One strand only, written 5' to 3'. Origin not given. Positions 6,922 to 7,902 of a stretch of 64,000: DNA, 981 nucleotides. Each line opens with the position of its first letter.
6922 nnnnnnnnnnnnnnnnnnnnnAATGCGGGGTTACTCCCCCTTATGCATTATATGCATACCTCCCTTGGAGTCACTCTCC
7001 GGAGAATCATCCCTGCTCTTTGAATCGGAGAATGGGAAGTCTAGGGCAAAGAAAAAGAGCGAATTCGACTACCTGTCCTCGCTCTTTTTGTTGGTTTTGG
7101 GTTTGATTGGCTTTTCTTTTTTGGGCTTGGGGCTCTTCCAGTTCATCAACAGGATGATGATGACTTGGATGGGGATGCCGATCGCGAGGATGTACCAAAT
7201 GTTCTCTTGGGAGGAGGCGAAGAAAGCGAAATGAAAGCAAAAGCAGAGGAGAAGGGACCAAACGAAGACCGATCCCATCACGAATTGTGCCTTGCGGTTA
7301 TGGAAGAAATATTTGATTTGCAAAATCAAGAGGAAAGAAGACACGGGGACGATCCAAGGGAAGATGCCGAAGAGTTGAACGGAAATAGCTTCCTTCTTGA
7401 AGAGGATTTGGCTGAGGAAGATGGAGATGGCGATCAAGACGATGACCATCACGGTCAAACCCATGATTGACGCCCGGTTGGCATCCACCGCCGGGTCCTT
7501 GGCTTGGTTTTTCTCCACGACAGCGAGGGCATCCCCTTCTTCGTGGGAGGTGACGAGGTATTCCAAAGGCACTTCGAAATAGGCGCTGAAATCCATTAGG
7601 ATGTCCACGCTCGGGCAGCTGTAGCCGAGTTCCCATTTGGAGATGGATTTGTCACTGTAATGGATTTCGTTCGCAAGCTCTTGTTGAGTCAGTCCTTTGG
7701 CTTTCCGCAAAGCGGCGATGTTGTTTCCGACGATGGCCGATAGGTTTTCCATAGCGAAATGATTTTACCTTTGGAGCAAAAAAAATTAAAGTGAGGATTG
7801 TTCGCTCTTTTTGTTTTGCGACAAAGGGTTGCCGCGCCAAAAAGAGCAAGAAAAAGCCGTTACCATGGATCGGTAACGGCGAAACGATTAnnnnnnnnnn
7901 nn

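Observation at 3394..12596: Locus encoding two giant collinear paralogous envelope proteins, a 319-aa anchored partner and an embedded membrane-bound XRE regulator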

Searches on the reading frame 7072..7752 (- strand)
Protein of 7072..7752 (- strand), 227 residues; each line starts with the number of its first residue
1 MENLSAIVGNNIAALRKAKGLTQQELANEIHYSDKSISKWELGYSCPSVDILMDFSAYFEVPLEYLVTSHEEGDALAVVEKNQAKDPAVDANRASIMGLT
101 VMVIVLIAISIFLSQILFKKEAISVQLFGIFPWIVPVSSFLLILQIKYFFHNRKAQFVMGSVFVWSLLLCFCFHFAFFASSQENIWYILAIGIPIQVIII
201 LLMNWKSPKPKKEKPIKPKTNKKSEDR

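Call 9: search_protein_families(library=pfam, proteins=[window:7072-7752:-], max_evalue=1)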
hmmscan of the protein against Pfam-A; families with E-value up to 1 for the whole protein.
window:7072-7752:- (227 aa): 6 families
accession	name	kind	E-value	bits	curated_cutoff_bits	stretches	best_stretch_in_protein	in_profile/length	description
PF01381.28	HTH_3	-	3.8e-14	52.9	23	1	12-66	1-55/55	Helix-turn-helix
PF12844.13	HTH_19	-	1.2e-09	38.4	30.2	1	9-68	1-60/64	Helix-turn-helix domain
PF13560.12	HTH_31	-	2.5e-05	25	27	1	12-54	6-49/64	Helix-turn-helix domain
PF07022.19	Phage_CI_repr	-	0.00074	20.2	22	1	17-72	8-63/65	Bacteriophage CI repressor helix-turn-helix domain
PF13744.12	HTH_37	-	0.13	12.5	27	1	9-40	20-51/80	Helix-turn-helix domain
PF05620.16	TMEM208_SND2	-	0.82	9.9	22.9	0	82-137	3-57/167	SRP-independent targeting protein 2/TMEM208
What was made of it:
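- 7069..7752 (-): XRE-TM: a 227-aa one-component transmembrane transcription regulator. It has an N-terminal HTH_3 domain, an acidic linker, four TM helices and a Lys-rich C-terminal tail. HTH_3 E=3.8e-14 (call 9).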

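Call 10: search_protein_families(library=ncbifam, proteins=[window:7072-7752:-], max_evalue=1)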
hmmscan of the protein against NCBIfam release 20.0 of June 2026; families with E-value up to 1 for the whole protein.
window:7072-7752:- (227 aa): 18 families
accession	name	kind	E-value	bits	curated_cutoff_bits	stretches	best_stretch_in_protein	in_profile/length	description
NF041951.1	phage_RstR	subfamily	4.7e-12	46.1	80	1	9-75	4-70/108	RstR family transcriptional repressor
NF052239.1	antitox_spr1629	equivalog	4.3e-09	35.9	335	1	8-73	3-68/377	spr1629 family repressor/antitoxin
NF003162.0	PRK04140.1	equivalog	2.3e-06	26.9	263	1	7-71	126-190/317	transcriptional regulator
NF041575.1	antitoxPezA_Strep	equivalog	4.7e-06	26.6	290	1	8-62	2-56/158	type II toxin-antitoxin system antitoxin PezA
NF006015.0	PRK08154.1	subfamily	7.9e-06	25.2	204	1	6-85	29-110/314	anaerobic benzoate catabolism transcriptional regulator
TIGR03070.1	couple_hipB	subfamily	1.5e-05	24.9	71.65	1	8-45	3-40/58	type II toxin-antitoxin system Y4mF family antitoxin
NF010465.0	PRK13890.1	equivalog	2.3e-05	24.5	96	1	6-84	4-83/121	conjugal transfer protein TrbA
TIGR03830.1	CxxCG_CxxCG_HTH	subfamily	3.2e-05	23.7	61.8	1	7-49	65-107/127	type II TA system antitoxin MqsA family protein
NF007257.0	PRK09706.1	subfamily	4.8e-05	23.2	101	1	7-79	5-77/135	transcriptional repressor DicA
NF047948.1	male_kill_WMK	equivalog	7.2e-05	22.4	300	1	7-73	162-228/300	WO male-killing family protein Wmk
NF007408.0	PRK09943.1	equivalog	0.00012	21.7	211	1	2-82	2-82/185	HTH-type transcriptional regulator PuuR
NF046032.1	TransRegSlrRBacil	equivalog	0.00067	19.8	250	1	8-67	2-62/149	HTH-type transcriptional regulator SlrR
NF047542.1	telomere_Tap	equivalog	0.002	16.9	600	1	14-53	24-63/695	telomere-associated protein Tap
NF041677.1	trans_regClgR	equivalog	0.006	16.6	170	1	5-104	6-104/113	transcriptional regulator ClgR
TIGR00270.2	TIGR00270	equivalog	0.0067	16.2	110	1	11-62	79-130/159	multiprotein bridging factor aMBF1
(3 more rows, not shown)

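Call 88: search_dna_similar(query=window:7072-7752:-, collection=plasmids, mode=protein, max_evalue=0.001, max_rows=25)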
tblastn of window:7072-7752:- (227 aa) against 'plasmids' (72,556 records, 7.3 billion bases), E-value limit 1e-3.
Records with a match: 1101; places in all: 1188; records where one place covers at least 80% of the query: 0.
Best place of each record, by identity: <60% 1101.
By first word of the organism name: Staphylococcus 521; Enterococcus 181; Bacillus 104; Lactiplantibacillus 94; Lactococcus 31; Clostridium 28; Vibrio 16; Priestia 14; Leuconostoc 11; Levilactobacillus 10; and 37 more.
By predicted mobility (MOB-suite, as given by PLSDB): mobilizable 753; non-mobilizable 257; conjugative 91.
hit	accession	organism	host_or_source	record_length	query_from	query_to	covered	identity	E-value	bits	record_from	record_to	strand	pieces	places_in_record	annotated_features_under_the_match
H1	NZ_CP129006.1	Bacillus cereus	cattle,Isolated from the spleen of ...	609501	8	144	60%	29.9%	4e-4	48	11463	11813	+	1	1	helix-turn-helix transcriptional regulator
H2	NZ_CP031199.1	Levilactobacillus brevis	-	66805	2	152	67%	27.2%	1e-4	50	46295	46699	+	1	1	helix-turn-helix transcriptional regulator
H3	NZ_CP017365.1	Lactiplantibacillus plantarum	cell culture,palm wine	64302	2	152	67%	27.2%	1e-4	50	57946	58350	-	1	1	helix-turn-helix transcriptional regulator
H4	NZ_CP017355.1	Lactiplantibacillus plantarum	cell culture,raw sausage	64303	2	152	67%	27.2%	1e-4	50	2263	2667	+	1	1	helix-turn-helix transcriptional regulator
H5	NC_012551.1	Levilactobacillus brevis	Korean-type pickle Kimchi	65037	2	152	67%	27.2%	1e-4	50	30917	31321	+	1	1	helix-turn-helix transcriptional regulator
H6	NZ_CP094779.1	Staphylococcus aureus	Camel,swab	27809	5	159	68%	26.1%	2e-5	52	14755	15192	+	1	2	helix-turn-helix transcriptional regulator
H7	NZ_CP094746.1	Staphylococcus aureus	Camel,Ear swab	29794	5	159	68%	26.1%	2e-5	52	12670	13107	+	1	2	helix-turn-helix transcriptional regulator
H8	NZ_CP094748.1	Staphylococcus aureus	Camel,Ear swab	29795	5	159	68%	26.1%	2e-5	52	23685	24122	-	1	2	helix-turn-helix transcriptional regulator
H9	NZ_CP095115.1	Staphylococcus aureus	Camel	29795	5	159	68%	26.1%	2e-5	52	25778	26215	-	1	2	helix-turn-helix transcriptional regulator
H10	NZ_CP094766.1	Staphylococcus aureus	Camel,nasal swab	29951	5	159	68%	26.1%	2e-5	52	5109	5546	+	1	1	helix-turn-helix transcriptional regulator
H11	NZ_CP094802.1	Staphylococcus aureus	Camel,nasal swab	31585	5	159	68%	26.1%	2e-5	52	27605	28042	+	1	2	helix-turn-helix transcriptional regulator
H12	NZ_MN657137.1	Carnobacterium sp.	-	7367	8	165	70%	25.4%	7e-6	54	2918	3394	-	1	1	helix-turn-helix transcriptional regulator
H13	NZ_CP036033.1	Bacillus mycoides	cell culture,soil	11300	8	144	60%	29.2%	3e-4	49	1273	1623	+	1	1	helix-turn-helix transcriptional regulator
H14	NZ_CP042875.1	Bacillus cereus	Triticum aestivum L,tissue sample,root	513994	8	137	57%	30.8%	1e-3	47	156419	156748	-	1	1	helix-turn-helix transcriptional regulator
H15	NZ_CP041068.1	Priestia megaterium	cell culture,soil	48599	8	162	68%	25.8%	6e-6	54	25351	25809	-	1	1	helix-turn-helix transcriptional regulator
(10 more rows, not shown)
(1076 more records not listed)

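Call 100: search_protein_families(library=padloc, proteins=[window:7072-7752:-], max_evalue=0.01)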
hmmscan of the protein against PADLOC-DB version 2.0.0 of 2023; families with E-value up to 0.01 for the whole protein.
window:7072-7752:- (227 aa): 16 families
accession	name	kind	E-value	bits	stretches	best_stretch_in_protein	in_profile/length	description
PDLC02926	HTH_VI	-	1.1e-12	46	1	9-75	3-69/92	-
PDLC03954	RmrA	-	1.4e-11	42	1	2-72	5-75/380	-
PDLC03951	RmrA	-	8.3e-11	39.5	1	9-75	10-76/400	-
PDLC03947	RmrA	-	1.4e-10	38.5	1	3-76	7-80/383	-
PDLC03945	RmrA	-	2.4e-09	34.8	1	8-75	3-70/394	-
PDLC03952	RmrA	-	9.7e-09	32.5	1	7-72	22-87/395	-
PDLC03948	RmrA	-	4.8e-07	27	1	9-69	10-70/397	-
PDLC03944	RmrA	-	5.9e-07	26.9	1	9-70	8-69/384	-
PDLC04142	capH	-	6.5e-07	28.4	1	3-74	2-73/103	capH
PDLC03956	RmrA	-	6.5e-07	26.7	1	6-77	7-79/399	-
PDLC03949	RmrA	-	2.5e-06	24.6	1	12-70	7-65/363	-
PDLC03955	RmrA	-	1.1e-05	22.9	1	11-70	24-83/371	-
PDLC04760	PDC-M64C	-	2.7e-05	22.5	1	9-43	28-62/93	-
PDLC04775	PDC-M69A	-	3.3e-05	22.4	1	1-72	1-72/113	-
PDLC04762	PDC-M64C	-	0.001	17.1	1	4-70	24-90/97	-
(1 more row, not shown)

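Call 101: search_protein_families(library=phrogs, proteins=[window:7072-7752:-], max_evalue=0.01)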
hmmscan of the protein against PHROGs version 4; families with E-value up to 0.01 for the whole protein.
window:7072-7752:- (227 aa): 21 families
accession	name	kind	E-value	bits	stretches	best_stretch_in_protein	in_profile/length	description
phrog_8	-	transcription regulation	2.2e-15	57.9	1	7-71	76-140/346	transcriptional regulator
phrog_3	-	transcription regulation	7e-12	46.8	1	7-76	88-155/430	transcriptional repressor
phrog_2439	-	transcription regulation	2.7e-10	40.7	1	6-72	6-72/367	transcriptional regulator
phrog_4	-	transcription regulation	9.6e-10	39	1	8-77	137-202/400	transcriptional repressor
phrog_5823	-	transcription regulation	1.1e-09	39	1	7-77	6-77/404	transcriptional regulator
phrog_4836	-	transcription regulation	2.3e-08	34.8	1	4-70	72-138/194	CII-like regulator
phrog_2967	-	transcription regulation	5.2e-08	33.7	1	7-70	10-73/225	transcriptional regulator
phrog_1373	-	transcription regulation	2.3e-07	32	1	8-77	64-133/166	transcriptional regulator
phrog_2328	-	transcription regulation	3.8e-07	30.9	1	12-74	20-82/128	transcriptional repressor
phrog_2104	-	unknown function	3e-06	28.4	1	5-49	37-81/103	-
phrog_1124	-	transcription regulation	3.5e-05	24.5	1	4-59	5-59/177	transcriptional regulator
phrog_7950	-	transcription regulation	4.4e-05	24.5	1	10-41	10-41/68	transcriptional repressor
phrog_7396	-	unknown function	0.00058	20.6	1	3-67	11-78/227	-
phrog_3037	-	transcription regulation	0.00086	20.2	1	7-92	25-100/189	transcriptional repressor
phrog_1994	-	DNA, RNA and nucleotide metabolism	0.0018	19.2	1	10-73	2-65/170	DNA binding protein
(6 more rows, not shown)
